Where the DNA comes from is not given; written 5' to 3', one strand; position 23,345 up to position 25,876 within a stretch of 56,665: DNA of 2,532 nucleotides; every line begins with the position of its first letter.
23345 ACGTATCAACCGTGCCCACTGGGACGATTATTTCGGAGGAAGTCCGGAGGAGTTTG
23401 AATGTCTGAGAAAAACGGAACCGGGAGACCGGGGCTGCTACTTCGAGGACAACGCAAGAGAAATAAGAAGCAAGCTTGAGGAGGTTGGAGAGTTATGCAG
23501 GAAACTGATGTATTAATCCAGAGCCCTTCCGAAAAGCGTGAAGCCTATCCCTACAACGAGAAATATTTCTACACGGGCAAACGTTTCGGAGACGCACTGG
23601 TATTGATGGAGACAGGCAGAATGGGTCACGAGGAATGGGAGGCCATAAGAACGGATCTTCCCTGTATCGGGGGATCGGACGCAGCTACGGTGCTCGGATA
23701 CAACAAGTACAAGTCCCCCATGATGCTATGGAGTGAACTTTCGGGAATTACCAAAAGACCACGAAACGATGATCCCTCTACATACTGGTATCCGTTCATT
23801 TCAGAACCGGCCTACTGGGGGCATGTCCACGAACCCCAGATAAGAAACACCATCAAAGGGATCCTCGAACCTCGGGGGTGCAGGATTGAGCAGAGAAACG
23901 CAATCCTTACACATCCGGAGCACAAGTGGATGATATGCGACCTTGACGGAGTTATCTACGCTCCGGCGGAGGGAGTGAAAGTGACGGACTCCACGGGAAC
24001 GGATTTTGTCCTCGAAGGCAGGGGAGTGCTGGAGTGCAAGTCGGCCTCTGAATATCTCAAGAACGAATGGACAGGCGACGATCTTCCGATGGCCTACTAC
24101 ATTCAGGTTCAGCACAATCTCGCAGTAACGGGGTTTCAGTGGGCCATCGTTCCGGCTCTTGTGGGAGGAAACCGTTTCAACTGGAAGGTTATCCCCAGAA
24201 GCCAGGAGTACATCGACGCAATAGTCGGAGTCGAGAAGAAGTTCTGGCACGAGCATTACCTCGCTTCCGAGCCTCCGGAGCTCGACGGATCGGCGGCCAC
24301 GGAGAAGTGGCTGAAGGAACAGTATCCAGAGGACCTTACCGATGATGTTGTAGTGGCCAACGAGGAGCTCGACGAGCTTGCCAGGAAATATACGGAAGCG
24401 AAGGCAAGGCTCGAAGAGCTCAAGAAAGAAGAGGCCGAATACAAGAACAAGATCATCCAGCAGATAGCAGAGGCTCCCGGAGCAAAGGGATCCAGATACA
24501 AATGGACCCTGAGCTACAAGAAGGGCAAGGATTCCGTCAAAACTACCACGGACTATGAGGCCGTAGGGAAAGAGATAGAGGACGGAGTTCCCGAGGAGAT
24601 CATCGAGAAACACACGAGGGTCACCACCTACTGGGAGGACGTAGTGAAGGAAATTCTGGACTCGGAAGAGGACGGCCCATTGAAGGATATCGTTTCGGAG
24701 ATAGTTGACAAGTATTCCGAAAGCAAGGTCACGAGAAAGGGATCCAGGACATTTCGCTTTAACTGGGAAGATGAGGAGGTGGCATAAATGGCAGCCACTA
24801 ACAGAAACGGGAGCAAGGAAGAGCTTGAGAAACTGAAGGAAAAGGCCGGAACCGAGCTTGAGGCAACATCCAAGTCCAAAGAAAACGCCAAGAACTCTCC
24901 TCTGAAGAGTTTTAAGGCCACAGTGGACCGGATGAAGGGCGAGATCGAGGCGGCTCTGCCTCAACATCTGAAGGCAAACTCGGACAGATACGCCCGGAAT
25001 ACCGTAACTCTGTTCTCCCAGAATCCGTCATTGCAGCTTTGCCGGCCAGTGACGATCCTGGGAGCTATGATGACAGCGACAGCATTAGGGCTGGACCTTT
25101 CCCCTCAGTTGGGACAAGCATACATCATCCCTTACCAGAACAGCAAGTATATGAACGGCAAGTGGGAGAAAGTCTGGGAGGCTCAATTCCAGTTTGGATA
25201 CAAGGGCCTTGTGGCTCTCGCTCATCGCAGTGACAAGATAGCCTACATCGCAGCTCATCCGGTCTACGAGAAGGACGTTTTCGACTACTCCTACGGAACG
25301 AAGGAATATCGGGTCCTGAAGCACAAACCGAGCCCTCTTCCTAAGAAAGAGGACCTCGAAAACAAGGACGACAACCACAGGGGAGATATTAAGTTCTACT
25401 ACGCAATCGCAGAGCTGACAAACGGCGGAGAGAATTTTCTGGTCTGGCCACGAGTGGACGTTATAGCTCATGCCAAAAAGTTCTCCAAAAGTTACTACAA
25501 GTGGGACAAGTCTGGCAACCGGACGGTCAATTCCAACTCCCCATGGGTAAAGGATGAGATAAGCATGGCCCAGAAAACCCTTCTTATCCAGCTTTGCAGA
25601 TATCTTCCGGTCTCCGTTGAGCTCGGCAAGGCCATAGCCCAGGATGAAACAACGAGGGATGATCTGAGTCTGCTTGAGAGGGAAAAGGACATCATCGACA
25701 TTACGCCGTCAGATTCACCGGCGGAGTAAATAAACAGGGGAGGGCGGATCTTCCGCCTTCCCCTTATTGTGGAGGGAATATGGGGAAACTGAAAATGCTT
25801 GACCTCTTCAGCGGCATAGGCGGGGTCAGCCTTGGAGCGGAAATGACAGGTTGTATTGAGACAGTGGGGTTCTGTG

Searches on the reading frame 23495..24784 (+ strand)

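Call 17: search_protein_families(library=phrogs, proteins=[window:23495-24784:+], max_evalue=0.001)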
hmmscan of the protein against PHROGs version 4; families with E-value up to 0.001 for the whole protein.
window:23495-24784:+ (430 aa): 2 families
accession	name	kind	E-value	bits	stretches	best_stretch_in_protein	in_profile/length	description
phrog_434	-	DNA, RNA and nucleotide metabolism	2.6e-71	241.8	1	25-380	37-357/372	RecE-like recombination exonuclease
phrog_7655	-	DNA, RNA and nucleotide metabolism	0.00051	20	0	177-218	107-148/551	RecE-like recombination exonuclease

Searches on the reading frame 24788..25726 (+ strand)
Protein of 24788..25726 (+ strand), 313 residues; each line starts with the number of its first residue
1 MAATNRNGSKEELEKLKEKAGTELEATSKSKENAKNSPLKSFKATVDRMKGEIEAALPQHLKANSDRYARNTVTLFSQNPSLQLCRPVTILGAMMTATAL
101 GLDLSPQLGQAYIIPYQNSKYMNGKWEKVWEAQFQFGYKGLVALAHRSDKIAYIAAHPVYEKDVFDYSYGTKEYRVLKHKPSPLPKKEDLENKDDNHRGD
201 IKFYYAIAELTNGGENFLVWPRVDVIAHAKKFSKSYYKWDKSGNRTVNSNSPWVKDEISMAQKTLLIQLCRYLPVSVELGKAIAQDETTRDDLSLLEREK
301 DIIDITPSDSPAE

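Call 18: search_protein_families(library=phrogs, proteins=[window:24788-25726:+], max_evalue=0.001)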
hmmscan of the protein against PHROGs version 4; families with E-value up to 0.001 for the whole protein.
window:24788-25726:+ (313 aa): 3 families
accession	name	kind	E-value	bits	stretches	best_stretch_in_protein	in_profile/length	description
phrog_148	-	DNA, RNA and nucleotide metabolism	1e-70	240.2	1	27-296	15-246/387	RecT-like ssDNA annealing protein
phrog_34786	-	unknown function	3.3e-18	66.9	1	28-125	13-112/116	-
phrog_19737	-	unknown function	2.6e-12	47.9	1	58-150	26-106/108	-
